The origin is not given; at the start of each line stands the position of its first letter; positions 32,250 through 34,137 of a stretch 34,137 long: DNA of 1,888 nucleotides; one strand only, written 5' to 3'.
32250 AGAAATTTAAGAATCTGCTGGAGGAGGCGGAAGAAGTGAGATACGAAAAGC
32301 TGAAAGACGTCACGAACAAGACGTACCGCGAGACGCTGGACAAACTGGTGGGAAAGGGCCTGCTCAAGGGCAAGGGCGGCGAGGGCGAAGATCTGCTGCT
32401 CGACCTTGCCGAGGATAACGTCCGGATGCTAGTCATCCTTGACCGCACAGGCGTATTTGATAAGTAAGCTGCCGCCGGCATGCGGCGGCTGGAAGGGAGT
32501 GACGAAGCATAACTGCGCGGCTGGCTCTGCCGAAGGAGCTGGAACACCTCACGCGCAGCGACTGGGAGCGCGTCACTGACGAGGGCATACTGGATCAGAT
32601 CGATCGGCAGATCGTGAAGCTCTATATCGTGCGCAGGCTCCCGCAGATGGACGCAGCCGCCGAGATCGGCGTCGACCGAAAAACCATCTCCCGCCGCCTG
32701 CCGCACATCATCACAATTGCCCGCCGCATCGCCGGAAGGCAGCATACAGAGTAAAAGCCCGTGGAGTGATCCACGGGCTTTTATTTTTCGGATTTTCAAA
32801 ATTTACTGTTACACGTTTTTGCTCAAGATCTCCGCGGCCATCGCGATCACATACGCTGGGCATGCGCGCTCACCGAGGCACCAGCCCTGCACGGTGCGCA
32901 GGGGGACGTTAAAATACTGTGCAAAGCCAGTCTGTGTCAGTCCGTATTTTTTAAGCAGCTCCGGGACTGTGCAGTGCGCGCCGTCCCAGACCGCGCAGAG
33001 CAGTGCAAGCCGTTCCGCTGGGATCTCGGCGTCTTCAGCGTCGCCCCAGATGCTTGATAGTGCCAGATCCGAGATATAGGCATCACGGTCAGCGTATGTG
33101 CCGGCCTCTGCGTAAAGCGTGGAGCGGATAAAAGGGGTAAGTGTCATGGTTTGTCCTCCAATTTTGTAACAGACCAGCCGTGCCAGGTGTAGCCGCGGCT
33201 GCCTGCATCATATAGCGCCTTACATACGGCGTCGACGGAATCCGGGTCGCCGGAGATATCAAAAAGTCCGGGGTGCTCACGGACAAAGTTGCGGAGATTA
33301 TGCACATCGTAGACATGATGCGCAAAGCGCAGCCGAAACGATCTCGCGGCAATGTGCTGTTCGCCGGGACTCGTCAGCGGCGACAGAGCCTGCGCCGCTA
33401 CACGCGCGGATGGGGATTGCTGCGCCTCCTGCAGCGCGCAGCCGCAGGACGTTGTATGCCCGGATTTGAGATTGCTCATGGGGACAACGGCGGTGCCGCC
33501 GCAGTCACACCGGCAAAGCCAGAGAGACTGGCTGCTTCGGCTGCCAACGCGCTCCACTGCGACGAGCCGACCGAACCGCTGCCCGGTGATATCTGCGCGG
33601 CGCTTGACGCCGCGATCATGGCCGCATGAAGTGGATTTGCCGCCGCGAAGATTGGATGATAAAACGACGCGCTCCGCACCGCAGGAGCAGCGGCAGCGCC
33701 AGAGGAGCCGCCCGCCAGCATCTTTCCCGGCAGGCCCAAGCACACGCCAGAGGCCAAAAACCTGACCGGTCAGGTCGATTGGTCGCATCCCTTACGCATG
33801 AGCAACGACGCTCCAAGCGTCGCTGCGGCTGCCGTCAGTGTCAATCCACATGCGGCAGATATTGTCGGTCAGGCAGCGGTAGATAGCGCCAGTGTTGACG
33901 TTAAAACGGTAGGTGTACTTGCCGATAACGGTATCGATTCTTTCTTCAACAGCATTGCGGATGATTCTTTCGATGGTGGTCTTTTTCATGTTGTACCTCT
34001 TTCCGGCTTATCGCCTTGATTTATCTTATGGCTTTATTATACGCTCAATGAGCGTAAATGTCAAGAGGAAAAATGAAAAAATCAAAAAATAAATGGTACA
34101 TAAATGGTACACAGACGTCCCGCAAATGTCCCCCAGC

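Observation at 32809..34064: Operator-controlled three-gene cassette ending in an HTH protein (acr/aca-like or other anti-defence/moron architecture)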

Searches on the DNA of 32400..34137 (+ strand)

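Call 8: search_dna_similar(query=window:32400-34137:+, collection=phages, mode=distant)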
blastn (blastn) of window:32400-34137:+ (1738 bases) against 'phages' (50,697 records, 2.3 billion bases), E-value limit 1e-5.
No match.

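Call 85: search_rna_families(source=window, start=32600, end=34137, threshold=evalue, max_evalue=1)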
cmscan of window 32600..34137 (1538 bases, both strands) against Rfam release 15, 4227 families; matches with E-value up to 1: 3.
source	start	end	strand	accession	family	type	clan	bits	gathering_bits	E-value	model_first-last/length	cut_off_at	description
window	32705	32787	+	RF00506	Thr_leader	Cis-reg; leader;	-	23.3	55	0.12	1-118/118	no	Threonine operon leader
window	32748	32809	-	RF00506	Thr_leader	Cis-reg; leader;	-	21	55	0.42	1-118/118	no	Threonine operon leader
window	32678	32785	-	RF02599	BASRCI408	Gene; sRNA;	-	13.7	398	0.86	1-435/435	no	Brucella sRNA CI408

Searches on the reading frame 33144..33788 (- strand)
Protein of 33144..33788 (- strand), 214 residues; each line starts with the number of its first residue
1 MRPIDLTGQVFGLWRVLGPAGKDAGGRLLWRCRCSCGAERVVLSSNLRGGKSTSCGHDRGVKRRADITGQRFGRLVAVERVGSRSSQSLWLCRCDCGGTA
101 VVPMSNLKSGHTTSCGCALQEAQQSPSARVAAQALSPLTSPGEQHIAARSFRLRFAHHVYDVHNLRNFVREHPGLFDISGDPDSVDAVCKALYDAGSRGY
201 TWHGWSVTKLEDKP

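Call 4: search_protein_families(library=pfam, proteins=[window:33144-33788:-], max_evalue=1)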
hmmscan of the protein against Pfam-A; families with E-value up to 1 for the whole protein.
window:33144-33788:- (214 aa): 1 family
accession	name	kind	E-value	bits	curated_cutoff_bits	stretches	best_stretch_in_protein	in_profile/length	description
PF19761.4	DUF6248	-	0.0015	18.9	26.7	1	52-133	62-145/155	Family of unknown function (DUF6248)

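Call 5: search_protein_families(library=phrogs, proteins=[window:33144-33788:-], max_evalue=0.1)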
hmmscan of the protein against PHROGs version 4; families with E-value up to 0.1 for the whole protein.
window:33144-33788:- (214 aa): 5 families
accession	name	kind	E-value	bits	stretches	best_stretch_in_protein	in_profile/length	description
phrog_374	-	DNA, RNA and nucleotide metabolism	4.3e-38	132.5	2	62-121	192-253/617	HNH endonuclease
phrog_27240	-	unknown function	6.7e-11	43.7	2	7-60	8-58/132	-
phrog_22195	-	unknown function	1.5e-09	38.8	2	61-118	4-58/148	-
phrog_13470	-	DNA, RNA and nucleotide metabolism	1.3e-05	26.4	1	62-136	7-87/152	HNH endonuclease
phrog_18493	-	unknown function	3.6e-05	24.8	1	63-111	56-102/136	-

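Call 6: search_protein_families(library=ncbifam, proteins=[window:33144-33788:-], max_evalue=1)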
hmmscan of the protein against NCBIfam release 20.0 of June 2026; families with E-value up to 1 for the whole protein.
window:33144-33788:- (214 aa): 0 families

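Call 7: search_protein_families(library=padloc, proteins=[window:33144-33788:-], max_evalue=1)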
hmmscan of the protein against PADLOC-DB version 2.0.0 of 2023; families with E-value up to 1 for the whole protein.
window:33144-33788:- (214 aa): 0 families

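Call 13: find_encoding_contigs(protein=window:33144-33788:-, flank=10000, max_places=8)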
Protein window:33144-33788:- (214 aa): 4 contigs read that carry it; 4 places shown.
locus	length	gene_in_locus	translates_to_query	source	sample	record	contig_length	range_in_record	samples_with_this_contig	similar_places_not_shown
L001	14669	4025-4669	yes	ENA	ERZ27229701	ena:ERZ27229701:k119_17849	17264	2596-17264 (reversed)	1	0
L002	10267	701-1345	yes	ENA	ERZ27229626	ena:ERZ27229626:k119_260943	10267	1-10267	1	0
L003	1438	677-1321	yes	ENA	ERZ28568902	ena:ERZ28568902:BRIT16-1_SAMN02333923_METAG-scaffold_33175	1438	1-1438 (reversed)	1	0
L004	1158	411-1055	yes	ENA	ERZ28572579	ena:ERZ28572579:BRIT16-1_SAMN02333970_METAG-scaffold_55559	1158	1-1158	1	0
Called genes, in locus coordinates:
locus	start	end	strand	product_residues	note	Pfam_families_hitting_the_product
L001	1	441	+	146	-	?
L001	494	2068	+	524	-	PF00239:Resolvase, PF07508:Recombinase, PF13408:Zn_ribbon_recom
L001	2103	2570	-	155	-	PF25223:DUF7841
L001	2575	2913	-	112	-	-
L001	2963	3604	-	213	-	-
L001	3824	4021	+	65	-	-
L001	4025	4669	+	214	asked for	-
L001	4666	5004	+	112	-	-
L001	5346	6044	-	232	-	PF01510:Amidase_2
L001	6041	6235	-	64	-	PF16945:Phage_r1t_holin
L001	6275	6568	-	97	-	-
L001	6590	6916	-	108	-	-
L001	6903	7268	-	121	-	-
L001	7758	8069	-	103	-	-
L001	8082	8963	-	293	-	-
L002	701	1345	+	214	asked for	-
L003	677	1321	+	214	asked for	-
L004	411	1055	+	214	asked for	-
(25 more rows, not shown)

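Call 19: find_homologous_proteins(query=window:33144-33788:-)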
Query window:33144-33788:- (214 aa): 927 proteins with E <= 0.001 among 1329 candidates; the best 120 are listed.
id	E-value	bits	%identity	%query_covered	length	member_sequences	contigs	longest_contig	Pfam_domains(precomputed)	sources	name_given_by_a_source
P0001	3.3e-140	483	98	100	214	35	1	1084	-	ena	-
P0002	1.4e-126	439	90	100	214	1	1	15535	-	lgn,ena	-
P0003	5.2e-118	411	85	100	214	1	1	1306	-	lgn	-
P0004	4.7e-116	404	85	99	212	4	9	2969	-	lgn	-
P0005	3.0e-114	398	81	100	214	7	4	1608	-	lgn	-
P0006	2.3e-110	386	81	98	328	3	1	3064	-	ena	-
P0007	5.9e-106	371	76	98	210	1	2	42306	-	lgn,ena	-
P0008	1.1e-105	370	78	97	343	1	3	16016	-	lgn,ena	-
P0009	1.8e-104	366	73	100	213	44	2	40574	-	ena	-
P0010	1.1e-99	351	72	100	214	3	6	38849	-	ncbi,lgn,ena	-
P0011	2.4e-95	336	79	86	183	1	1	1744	-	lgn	-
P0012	1.1e-76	275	48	53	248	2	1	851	-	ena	-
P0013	1.8e-69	252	58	96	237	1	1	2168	-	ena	-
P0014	7.7e-62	227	52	99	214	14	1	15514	-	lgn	-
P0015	2.1e-61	225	50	99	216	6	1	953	-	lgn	-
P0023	4.1e-58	215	50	99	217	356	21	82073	-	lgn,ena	-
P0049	3.6e-45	172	42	99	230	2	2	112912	-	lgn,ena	-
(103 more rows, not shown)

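Call 32: predict_structure(alignment_id=A1)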
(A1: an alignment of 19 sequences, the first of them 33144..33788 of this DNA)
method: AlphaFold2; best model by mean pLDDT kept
length: 214 residues; sequences in the alignment: 19
mean_pLDDT: 82.4   pTM: 0.38
mean pLDDT of the five models: 82.4, 80.6, 79.6, 79.0, 78.0
residues with pLDDT >= 90: 74; 70-90: 107; 50-70: 19; < 50: 14
segments of 3 or more residues with pLDDT < 50: 137-147
pLDDT, mean of each block of 10 residues (from residue 1): 82 92 91 87 90 71 70 91 82 94 87 86 76 56 52 92 86 90 88 89 91 59
secondary structure, 60 per line:
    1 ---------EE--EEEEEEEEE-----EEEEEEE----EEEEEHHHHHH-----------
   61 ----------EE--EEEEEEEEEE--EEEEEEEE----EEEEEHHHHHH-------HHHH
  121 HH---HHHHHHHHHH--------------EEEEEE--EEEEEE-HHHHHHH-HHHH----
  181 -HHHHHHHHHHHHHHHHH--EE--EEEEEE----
elements in order: E14-22 E28-34 E39-43 H44-49 E75-84 E87-94 E99-103 H104-109 H117-122 H126-135 E150-155 E158-163 H165-171 H173-176 H182-198 E205-210

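Call 36: find_encoding_contigs(protein=P0023, flank=5000, max_places=4)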
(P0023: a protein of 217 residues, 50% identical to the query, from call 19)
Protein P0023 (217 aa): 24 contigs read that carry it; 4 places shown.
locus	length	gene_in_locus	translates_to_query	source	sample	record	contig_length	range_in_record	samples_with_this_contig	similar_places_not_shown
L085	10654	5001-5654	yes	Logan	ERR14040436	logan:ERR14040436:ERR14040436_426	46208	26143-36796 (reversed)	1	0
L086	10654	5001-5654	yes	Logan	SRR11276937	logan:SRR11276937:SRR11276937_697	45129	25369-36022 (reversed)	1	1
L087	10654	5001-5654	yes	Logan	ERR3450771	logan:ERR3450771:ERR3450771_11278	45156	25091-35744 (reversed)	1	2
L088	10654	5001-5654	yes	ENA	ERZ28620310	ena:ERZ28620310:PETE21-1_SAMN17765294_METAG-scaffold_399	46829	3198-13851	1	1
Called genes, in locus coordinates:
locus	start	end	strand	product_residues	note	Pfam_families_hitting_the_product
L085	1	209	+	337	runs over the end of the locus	PF00589:Phage_integrase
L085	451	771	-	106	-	-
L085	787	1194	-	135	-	-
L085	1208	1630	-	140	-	-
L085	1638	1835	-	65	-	-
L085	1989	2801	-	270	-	-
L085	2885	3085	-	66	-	-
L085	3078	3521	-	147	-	-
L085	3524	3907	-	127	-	-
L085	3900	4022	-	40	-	-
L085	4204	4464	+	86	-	-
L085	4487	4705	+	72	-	-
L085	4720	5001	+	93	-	PF01381:HTH_3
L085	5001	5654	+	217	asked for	-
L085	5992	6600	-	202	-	PF13539:Peptidase_M15_4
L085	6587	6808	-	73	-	-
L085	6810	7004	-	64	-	-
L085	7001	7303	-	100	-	-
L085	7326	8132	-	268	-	PF02839:CBM_5_12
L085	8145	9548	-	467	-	PF19789:DUF6273 (faint)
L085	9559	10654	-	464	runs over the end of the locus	PF01391:Collagen (weak)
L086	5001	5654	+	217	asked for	-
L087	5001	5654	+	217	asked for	-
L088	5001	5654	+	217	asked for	-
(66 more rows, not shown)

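Call 37: find_encoding_contigs(protein=P0049, flank=5000, max_places=3)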
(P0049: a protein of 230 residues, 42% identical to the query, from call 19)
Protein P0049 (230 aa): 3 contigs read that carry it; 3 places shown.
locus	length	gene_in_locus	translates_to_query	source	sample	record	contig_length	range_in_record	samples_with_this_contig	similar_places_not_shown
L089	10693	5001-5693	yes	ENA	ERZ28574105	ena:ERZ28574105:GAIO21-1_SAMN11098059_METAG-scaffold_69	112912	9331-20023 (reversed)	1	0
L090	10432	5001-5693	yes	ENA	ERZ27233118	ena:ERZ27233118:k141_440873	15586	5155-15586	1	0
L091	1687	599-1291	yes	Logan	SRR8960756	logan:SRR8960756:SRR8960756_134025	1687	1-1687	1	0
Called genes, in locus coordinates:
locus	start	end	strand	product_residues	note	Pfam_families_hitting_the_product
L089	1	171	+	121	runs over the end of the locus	-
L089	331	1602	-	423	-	PF00675:Peptidase_M16, PF05193:Peptidase_M16_C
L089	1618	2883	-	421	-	PF05193:Peptidase_M16_C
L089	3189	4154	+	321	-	-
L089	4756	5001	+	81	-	-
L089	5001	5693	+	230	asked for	-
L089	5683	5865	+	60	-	-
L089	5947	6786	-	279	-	PF01520:Amidase_3, PF01471:PG_binding_1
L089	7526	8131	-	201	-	-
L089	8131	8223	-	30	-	-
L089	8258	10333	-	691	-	PF00657:Lipase_GDSL, PF13472:Lipase_GDSL_2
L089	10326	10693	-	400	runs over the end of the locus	-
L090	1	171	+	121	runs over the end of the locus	-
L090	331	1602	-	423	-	PF00675:Peptidase_M16, PF05193:Peptidase_M16_C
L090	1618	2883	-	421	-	PF05193:Peptidase_M16_C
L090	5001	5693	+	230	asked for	-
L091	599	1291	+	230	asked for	-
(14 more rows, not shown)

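Call 38: fold_search(model_id=the predicted structure, library=pdb)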
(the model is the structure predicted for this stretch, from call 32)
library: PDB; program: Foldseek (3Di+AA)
matches with E <= 10: 775; with E <= 0.001: 0
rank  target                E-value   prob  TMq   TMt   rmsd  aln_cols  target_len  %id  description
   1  6mxy_B                2.1e-01  0.20  0.14  0.22  14.5       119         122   10  Structure of 53BP1 tandem Tudor domains in complex with small molecule UNC3351 (released 2019-11-27)
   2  9v1j_sf               2.2e-01  0.35  0.17  0.14  10.9       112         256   15  Cryo- EM structure of small subunit (body) of 75S ribosome with P- tRNA from Entamoeba histolytica (released 2025-10-08)
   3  1rl2_A                2.2e-01  0.25  0.15  0.22  13.9       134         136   15  RIBOSOMAL PROTEIN L2 RNA-BINDING DOMAIN FROM BACILLUS STEAROTHERMOPHILUS (released 1999-04-02)
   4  5m09_A                2.3e-01  0.33  0.15  0.14  12.4        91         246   18  Crystal structure of Mycobacterium tuberculosis PknI kinase domain, C20A_R136N double mutant (released 2017-01-11)
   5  6mxx_C                2.8e-01  0.51  0.16  0.27  10.5       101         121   11  Structure of 53BP1 tandem Tudor domains in complex with small molecule UNC2991 (released 2019-11-27)
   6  6mxz_G                3.1e-01  0.44  0.16  0.26  10.6       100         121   12  Structure of 53BP1 Tudor domains in complex with small molecule UNC3474 (released 2019-11-27)
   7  8oj3_G                3.3e-01  0.16  0.14  0.12  12.1       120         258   13  Crystal structure of the Candida albicans 80S ribosome in complex with geneticin G418 (rotated state) (released 2024-10-09)
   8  9npx_D                3.9e-01  0.21  0.16  0.13  10.3       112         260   13  SARS-CoV-2 nsp1 bound to the Rhinolophus lepidus 40S ribosomal subunit (local refinement of the 40S body) (released 2025-06-11)
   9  6zqd_DE               4.1e-01  0.21  0.15  0.13  10.5       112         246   14  Cryo-EM structure of the 90S pre-ribosome from Saccharomyces cerevisiae, state Post-A1 (released 2020-09-23)
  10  8a98_SE               4.1e-01  0.14  0.14  0.12  11.3       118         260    9  CRYO-EM STRUCTURE OF LEISHMANIA MAJOR 80S RIBOSOME : snoRNA MUTANT (released 2023-10-11)
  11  4x34_B                4.6e-01  0.23  0.14  0.24  11.0        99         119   13  Crystal structure of the 53BP1 tandem tudor domain in complex with p53K381acK382me2 (released 2015-03-04)
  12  5m09_B                4.6e-01  0.23  0.15  0.14  12.6        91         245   16  Crystal structure of Mycobacterium tuberculosis PknI kinase domain, C20A_R136N double mutant (released 2017-01-11)
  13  6zon_q                4.6e-01  0.20  0.16  0.13  10.0       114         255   11  SARS-CoV-2 Nsp1 bound to a human 43S preinitiation ribosome complex - state 1 (released 2020-07-29)
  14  9kkf_SE               4.6e-01  0.18  0.15  0.13   9.9       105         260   11  Structure of the human 40S ribosome complexed with HCV IRES and eIF3 (released 2025-12-03)
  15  6z1p_Ac               4.6e-01  0.13  0.13  0.11  13.9       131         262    8  Structure of the mitochondrial ribosome from Tetrahymena thermophila (released 2020-06-24)
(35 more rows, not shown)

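Call 41: search_solved_structures(query=A1, max_evalue=10)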
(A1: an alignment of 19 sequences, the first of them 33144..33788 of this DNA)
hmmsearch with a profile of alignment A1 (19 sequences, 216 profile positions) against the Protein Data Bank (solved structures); distinct sequences matched with E-value up to 10: 8.
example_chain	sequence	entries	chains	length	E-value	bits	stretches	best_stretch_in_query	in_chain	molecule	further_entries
9kja_A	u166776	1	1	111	4e-12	49.2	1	127-213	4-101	HNH endonuclease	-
6r4h_A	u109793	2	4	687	0.83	12.2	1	138-202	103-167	Glutamine--fructose-6-phosphate aminotransferase [isomerizing] 1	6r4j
7ndl_A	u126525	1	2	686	0.87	12.2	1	138-202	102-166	Isoform 2 of Glutamine-fructose-6-phosphate aminotransferase [isomerizing] 1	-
6zmk_A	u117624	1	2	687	0.87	12.2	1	138-202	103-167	Glutamine--fructose-6-phosphate aminotransferase [isomerizing] 1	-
6zmj_A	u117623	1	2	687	0.87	12.2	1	138-202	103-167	Glutamine--fructose-6-phosphate aminotransferase [isomerizing] 1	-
6r4e_A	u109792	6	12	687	0.87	12.2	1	138-202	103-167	Glutamine--fructose-6-phosphate aminotransferase [isomerizing] 1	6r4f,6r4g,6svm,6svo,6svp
6r4i_A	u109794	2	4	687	0.94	12.1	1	138-202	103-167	Glutamine--fructose-6-phosphate aminotransferase [isomerizing] 1 | Glutamine--fructose-6-phosphate-aminotransferase [isomerizing] 1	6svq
3r3s_A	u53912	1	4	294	1.7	11.2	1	35-104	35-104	oxidoreductase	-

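Call 42: search_solved_structures(query=A1, max_evalue=0.001, show_alignments=1)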
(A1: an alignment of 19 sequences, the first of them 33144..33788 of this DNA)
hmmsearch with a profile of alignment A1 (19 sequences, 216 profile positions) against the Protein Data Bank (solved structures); distinct sequences matched with E-value up to 0.001: 1.
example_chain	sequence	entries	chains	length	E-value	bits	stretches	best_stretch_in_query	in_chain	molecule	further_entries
9kja_A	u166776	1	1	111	4e-12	49.2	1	127-213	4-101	HNH endonuclease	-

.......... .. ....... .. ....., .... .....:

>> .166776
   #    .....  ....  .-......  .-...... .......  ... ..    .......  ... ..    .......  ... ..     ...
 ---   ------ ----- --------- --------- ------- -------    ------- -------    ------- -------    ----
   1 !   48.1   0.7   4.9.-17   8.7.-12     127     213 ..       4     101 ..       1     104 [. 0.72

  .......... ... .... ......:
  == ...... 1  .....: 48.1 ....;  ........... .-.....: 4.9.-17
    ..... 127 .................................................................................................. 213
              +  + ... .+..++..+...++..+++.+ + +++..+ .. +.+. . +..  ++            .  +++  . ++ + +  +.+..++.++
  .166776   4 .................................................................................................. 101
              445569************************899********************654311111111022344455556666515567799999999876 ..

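Call 44: fold_search(model_id=the predicted structure, library=viral)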
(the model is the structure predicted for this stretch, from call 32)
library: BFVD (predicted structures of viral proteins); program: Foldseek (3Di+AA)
matches with E <= 10: 1290; with E <= 0.001: 81
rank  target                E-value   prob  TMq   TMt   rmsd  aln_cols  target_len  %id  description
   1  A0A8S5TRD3            5.3e-25  1.00  0.42  0.41  12.5       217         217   50  Uncharacterized protein [Siphoviridae sp. ctss15]
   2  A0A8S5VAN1            1.1e-14  1.00  0.40  0.54  12.4       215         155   35  Uncharacterized protein [Siphoviridae sp. ctfhy6]
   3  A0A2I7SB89            2.6e-14  1.00  0.27  0.23  18.4       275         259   20  (no name in the UniProt tables at hand)
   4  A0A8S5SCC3            1.1e-12  1.00  0.29  0.29  19.3       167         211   34  Uncharacterized protein [Siphoviridae sp. ctrCv3]
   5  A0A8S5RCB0            2.9e-12  1.00  0.27  0.28  11.2       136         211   31  AP2 domain-containing protein [virus sp. ctmTa7]
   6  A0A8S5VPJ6            5.0e-12  1.00  0.29  0.17  12.7       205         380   26  (no name in the UniProt tables at hand)
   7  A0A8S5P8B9            6.2e-12  1.00  0.27  0.23  10.5       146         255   34  Restriction enzyme [Siphoviridae sp. ctsUY14]
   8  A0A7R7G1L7            1.0e-11  1.00  0.29  0.24  12.2       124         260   35  (no name in the UniProt tables at hand)
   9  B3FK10                1.8e-11  1.00  0.42  0.34   7.4       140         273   34  AP2/ERF domain-containing protein [Pseudomonas phage 201phi2-1]
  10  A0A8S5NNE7            2.1e-11  1.00  0.29  0.31  12.7       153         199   31  Uncharacterized protein [Myoviridae sp. ctagO6]
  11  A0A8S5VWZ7            4.2e-11  1.00  0.27  0.17  19.1       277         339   19  (no name in the UniProt tables at hand)
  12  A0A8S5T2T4            5.0e-11  1.00  0.32  0.13   8.9       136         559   26  Endonuclease-like protein [Myoviridae sp. ctqfO1]
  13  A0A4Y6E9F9            6.7e-11  1.00  0.45  0.53  11.6       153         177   23  (no name in the UniProt tables at hand)
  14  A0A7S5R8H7            8.4e-11  1.00  0.29  0.23  10.0       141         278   36  (no name in the UniProt tables at hand)
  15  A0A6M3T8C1            8.4e-11  1.00  0.28  0.27  10.3       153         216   33  Exonuclease [Sphingomonas phage Kharn]
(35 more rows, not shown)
